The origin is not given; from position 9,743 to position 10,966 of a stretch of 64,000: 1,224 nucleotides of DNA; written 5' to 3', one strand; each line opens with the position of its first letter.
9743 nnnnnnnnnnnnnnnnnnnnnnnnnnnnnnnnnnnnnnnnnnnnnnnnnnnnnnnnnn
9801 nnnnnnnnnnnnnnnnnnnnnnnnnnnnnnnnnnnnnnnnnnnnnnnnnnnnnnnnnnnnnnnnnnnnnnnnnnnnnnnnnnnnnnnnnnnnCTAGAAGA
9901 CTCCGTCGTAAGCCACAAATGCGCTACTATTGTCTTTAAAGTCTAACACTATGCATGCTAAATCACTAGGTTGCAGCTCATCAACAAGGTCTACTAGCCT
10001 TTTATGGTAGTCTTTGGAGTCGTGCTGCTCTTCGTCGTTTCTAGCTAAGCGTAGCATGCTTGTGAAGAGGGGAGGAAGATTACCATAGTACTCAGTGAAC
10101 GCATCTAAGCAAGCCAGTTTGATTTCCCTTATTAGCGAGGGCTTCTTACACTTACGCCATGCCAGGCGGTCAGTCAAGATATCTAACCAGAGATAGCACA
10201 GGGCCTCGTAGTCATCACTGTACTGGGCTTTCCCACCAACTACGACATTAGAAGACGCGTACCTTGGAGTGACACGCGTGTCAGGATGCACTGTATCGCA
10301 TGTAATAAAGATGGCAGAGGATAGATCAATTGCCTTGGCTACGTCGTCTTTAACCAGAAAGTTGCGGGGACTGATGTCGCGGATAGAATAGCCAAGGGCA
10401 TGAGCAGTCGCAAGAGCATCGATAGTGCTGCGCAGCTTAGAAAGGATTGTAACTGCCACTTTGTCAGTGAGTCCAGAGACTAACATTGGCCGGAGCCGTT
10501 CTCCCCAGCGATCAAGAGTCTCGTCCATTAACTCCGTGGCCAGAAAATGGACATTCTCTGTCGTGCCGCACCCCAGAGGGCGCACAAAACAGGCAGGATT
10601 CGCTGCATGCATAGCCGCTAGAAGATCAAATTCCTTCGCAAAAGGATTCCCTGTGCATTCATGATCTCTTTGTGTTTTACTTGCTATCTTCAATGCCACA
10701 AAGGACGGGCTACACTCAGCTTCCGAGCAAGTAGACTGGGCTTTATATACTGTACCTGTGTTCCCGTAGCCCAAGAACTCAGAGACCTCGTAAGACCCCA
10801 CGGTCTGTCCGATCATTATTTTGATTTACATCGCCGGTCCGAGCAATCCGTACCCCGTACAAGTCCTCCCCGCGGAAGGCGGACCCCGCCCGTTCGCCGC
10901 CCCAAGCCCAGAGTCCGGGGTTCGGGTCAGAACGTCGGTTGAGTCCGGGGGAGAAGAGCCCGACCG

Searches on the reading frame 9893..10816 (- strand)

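Call 42: search_protein_families(library=pfam, proteins=[window:9893-10816:-], max_evalue=0.01)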
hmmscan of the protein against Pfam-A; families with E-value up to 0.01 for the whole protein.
window:9893-10816:- (307 aa): 2 families
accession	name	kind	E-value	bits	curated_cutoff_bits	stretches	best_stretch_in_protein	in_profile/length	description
PF00069.31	Pkinase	-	6.9e-12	45.8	31.7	1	9-227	1-204/263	Protein kinase domain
PF07714.23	PK_Tyr_Ser-Thr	-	0.00039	20.2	23.1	1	11-164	3-145/258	Protein tyrosine and serine/threonine kinase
